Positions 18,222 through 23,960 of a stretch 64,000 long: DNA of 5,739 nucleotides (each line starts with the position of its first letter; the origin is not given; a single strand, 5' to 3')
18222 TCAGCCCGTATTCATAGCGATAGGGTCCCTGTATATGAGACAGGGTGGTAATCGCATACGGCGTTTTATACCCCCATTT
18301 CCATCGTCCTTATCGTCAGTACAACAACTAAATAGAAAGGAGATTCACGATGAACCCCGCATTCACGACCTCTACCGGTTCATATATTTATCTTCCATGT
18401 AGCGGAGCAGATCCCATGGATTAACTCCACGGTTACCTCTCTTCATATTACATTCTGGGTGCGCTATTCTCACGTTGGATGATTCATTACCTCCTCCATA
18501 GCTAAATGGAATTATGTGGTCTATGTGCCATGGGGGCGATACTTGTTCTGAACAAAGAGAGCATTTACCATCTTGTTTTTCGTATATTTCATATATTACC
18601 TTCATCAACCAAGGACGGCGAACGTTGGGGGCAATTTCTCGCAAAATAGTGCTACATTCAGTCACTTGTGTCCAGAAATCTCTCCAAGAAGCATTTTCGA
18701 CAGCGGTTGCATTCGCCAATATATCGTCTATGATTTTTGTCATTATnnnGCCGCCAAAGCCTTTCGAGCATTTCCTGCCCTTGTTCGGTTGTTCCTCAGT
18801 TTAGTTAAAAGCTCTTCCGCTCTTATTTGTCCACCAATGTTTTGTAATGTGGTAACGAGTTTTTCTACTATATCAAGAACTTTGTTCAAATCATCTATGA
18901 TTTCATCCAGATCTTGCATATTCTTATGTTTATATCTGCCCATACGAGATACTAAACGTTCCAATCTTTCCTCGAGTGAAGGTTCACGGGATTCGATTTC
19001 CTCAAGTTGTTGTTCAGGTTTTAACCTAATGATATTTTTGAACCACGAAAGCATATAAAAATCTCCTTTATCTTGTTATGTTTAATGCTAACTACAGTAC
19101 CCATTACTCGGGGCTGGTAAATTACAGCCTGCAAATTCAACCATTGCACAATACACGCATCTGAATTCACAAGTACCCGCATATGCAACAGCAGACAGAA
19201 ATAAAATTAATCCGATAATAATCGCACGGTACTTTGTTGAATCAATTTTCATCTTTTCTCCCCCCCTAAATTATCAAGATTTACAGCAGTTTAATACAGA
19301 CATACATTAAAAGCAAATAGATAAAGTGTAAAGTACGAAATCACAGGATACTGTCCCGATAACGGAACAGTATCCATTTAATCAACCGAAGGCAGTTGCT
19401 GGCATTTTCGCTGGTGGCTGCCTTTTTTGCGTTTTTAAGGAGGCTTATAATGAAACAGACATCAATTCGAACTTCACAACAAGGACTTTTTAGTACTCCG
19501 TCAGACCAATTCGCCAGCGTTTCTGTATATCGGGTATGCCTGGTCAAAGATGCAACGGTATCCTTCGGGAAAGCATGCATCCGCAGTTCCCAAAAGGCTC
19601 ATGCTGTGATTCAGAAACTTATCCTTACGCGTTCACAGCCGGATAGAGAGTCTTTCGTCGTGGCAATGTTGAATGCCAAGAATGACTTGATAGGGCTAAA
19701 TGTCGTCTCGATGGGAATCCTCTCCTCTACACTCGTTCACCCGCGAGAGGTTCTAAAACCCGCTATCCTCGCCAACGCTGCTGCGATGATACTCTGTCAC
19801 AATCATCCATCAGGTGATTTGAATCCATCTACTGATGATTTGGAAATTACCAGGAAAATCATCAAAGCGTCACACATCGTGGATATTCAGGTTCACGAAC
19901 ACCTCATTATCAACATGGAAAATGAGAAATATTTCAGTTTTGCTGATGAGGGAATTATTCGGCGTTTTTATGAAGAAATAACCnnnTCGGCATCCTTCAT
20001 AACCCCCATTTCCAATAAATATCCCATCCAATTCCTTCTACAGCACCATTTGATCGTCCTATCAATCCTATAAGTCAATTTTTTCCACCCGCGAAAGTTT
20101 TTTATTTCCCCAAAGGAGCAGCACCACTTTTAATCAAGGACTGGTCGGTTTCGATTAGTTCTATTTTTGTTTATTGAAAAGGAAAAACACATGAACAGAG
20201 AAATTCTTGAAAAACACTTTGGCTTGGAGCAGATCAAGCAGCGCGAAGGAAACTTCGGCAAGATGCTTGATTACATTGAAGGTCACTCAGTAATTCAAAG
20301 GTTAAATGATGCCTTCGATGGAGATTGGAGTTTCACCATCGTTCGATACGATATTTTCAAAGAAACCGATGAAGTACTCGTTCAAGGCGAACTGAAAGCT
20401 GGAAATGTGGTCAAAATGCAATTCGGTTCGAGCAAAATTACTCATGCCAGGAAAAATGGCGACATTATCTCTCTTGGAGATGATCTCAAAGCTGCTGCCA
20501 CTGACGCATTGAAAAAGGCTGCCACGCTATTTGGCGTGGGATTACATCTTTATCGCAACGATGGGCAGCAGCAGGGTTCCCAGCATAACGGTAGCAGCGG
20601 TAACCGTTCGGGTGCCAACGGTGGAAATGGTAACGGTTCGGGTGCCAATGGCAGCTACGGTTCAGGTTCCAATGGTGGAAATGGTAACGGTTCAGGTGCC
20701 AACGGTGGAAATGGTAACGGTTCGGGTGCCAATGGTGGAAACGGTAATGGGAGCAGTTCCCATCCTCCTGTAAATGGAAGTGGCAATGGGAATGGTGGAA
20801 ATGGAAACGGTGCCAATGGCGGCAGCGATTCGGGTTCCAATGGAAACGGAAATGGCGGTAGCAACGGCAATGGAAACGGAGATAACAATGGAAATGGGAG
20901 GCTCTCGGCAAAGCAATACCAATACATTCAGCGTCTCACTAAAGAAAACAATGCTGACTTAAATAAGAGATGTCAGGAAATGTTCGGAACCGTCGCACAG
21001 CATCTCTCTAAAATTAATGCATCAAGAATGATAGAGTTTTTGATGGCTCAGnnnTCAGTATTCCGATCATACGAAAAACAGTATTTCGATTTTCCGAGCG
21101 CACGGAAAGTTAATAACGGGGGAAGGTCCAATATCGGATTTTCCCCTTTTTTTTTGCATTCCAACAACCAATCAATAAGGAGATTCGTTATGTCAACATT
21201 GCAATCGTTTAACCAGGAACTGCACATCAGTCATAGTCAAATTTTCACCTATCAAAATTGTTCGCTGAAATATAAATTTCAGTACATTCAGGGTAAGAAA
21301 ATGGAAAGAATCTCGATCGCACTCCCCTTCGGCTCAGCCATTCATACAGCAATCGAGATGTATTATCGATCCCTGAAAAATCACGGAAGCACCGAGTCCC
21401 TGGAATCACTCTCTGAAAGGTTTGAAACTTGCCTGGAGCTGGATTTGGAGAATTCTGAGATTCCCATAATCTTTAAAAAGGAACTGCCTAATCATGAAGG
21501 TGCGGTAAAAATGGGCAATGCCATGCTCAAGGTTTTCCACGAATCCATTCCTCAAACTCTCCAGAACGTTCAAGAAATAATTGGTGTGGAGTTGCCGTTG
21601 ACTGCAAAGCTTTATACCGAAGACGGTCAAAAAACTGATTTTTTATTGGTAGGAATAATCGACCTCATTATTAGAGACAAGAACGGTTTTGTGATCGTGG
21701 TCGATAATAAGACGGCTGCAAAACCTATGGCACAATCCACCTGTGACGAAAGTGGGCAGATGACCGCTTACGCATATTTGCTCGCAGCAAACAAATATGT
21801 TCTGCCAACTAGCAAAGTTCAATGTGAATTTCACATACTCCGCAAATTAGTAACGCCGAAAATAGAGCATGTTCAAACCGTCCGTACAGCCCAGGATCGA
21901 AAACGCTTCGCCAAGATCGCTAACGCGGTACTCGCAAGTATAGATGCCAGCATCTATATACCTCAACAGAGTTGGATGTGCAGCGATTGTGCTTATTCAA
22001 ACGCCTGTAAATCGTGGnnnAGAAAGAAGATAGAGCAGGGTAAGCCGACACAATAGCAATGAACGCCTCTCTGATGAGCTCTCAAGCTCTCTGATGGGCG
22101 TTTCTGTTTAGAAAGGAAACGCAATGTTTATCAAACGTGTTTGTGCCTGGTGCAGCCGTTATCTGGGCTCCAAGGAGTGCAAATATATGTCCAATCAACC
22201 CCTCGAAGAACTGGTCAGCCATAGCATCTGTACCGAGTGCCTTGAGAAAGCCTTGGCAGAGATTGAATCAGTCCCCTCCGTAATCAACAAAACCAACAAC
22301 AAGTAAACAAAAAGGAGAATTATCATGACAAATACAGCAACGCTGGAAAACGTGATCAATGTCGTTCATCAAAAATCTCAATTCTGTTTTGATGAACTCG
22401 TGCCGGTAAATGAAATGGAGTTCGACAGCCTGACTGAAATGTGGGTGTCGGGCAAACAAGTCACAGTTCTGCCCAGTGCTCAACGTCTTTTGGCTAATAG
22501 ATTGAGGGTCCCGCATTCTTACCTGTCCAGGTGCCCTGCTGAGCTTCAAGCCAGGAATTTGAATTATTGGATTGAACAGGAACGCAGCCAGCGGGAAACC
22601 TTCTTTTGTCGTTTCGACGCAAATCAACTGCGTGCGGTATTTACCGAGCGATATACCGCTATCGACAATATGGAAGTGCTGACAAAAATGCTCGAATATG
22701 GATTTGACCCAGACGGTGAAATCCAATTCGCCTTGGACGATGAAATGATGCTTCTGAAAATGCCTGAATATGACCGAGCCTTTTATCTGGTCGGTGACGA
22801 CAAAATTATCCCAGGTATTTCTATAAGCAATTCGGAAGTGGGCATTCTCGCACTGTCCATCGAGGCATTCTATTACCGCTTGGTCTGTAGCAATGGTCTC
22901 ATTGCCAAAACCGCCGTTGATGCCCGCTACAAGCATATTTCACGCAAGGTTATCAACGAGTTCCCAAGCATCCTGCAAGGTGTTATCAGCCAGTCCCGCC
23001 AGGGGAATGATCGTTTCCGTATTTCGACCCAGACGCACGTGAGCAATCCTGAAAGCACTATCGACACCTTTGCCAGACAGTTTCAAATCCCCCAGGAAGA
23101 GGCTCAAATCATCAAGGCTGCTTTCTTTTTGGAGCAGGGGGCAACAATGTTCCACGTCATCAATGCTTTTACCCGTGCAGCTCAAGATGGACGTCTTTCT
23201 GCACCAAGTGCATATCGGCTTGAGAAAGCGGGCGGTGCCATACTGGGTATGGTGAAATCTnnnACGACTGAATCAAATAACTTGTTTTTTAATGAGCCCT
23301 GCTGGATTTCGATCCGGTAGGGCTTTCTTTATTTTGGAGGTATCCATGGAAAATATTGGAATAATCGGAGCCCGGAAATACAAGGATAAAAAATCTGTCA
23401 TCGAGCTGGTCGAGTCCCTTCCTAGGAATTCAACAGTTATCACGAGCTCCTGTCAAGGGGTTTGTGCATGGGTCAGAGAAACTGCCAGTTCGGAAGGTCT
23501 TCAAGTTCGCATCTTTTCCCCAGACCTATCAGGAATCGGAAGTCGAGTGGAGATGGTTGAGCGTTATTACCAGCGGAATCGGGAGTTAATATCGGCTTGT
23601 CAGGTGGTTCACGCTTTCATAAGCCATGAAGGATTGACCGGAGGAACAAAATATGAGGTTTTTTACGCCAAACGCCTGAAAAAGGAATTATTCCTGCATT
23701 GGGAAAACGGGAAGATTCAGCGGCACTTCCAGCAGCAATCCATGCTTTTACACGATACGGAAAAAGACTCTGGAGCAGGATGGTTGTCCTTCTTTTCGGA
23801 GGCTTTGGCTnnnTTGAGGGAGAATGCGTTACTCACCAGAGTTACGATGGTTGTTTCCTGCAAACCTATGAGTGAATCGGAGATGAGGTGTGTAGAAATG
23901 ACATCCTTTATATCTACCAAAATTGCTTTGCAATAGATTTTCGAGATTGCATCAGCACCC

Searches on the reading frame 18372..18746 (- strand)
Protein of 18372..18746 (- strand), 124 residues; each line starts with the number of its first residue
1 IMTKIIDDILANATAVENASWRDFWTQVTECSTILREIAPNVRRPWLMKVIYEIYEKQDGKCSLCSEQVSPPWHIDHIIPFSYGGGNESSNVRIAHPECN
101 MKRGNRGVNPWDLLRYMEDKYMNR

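Call 30: search_protein_families(library=pfam, proteins=[window:18372-18746:-], max_evalue=0.01)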
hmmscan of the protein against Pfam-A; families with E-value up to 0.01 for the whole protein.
window:18372-18746:- (124 aa): 4 families
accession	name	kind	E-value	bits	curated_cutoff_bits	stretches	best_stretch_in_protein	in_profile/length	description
PF01844.29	HNH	-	2.8e-09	37.4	21.4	1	62-106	1-47/47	HNH endonuclease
PF14279.12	HNH_5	-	2.2e-06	28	27.5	1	62-106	1-46/56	HNH endonuclease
PF13395.12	HNH_4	-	0.00046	20.5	22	1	74-106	19-51/54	HNH endonuclease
PF02945.21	Endonuclease_7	-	0.0065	16.8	23.6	0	53-78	17-45/82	Recombination endonuclease VII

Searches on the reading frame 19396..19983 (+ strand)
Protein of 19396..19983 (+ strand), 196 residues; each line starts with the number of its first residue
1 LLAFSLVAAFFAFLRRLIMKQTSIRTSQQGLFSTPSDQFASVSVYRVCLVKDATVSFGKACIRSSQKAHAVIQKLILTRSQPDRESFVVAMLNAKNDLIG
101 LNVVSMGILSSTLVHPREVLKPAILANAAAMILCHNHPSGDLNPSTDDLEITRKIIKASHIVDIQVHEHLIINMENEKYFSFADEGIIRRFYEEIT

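Call 31: search_protein_families(library=pfam, proteins=[window:19396-19983:+], max_evalue=0.01)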
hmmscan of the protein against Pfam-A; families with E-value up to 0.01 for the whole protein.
window:19396-19983:+ (196 aa): 1 family
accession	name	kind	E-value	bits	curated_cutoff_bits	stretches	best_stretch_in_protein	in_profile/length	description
PF04002.20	RadC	-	3.7e-38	130.6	22.1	1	63-186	2-120/121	RadC-like JAB domain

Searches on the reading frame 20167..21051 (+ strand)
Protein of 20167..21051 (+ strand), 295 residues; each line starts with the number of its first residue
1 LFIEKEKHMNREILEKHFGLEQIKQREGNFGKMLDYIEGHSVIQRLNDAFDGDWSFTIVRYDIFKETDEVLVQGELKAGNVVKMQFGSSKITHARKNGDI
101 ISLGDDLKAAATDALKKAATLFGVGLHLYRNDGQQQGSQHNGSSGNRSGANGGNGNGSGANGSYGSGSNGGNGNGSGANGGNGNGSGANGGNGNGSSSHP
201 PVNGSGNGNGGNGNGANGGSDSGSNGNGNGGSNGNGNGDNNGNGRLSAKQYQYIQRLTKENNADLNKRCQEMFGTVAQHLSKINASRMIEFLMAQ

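Call 31: search_protein_families(library=pfam, proteins=[window:20167-21051:+], max_evalue=0.01)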
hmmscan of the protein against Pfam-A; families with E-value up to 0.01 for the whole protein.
window:20167-21051:+ (295 aa): 1 family
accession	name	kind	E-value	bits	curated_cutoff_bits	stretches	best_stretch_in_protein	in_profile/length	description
PF04098.21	Rad52_Rad22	-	2.1e-17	63.9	20.3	1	12-141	7-147/153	Rad52/22 family double-strand break repair protein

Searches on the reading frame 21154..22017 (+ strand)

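Call 31: search_protein_families(library=pfam, proteins=[window:21154-22017:+], max_evalue=0.01)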
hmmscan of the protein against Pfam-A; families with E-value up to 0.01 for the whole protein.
window:21154-22017:+ (288 aa): 2 families
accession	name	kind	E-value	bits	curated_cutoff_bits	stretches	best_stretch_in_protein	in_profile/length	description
PF12705.13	PDDEXK_1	-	1.2e-32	114.3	22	1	24-286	1-247/247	PD-(D/E)XK nuclease superfamily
PF01930.23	Cas_Cas4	-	0.00056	20.5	22.7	1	168-286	55-159/160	Domain of unknown function DUF83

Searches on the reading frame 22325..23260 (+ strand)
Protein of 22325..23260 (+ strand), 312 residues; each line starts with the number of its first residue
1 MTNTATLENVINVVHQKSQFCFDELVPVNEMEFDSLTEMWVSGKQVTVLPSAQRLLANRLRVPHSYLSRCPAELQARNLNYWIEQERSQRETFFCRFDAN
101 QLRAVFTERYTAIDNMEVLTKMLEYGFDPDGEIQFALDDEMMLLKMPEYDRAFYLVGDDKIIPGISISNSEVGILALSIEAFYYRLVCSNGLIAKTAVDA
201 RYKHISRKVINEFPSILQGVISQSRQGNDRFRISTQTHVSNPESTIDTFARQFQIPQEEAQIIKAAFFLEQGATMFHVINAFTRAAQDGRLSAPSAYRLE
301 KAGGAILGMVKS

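Call 31: search_protein_families(library=pfam, proteins=[window:22325-23260:+], max_evalue=0.01)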
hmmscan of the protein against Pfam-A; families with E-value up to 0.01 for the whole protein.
window:22325-23260:+ (312 aa): 1 family
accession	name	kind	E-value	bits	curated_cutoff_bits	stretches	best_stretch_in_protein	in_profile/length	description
PF06067.16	DUF932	-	3e-07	30.9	23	1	105-268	4-180/227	Domain of unknown function (DUF932)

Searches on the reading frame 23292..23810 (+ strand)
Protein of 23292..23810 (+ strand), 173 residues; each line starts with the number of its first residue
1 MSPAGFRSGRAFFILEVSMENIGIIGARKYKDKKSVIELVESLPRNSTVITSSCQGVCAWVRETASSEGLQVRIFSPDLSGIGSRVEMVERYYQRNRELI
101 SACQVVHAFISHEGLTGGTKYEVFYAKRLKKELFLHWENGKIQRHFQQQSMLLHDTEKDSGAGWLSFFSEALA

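Call 31: search_protein_families(library=pfam, proteins=[window:23292-23810:+], max_evalue=0.01)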
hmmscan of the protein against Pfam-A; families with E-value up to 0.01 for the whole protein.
window:23292-23810:+ (173 aa): 1 family
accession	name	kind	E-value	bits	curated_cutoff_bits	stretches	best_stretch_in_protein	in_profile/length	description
PF18306.6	LDcluster4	-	0.0045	17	26.3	1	21-153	3-142/151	SLOG cluster4 family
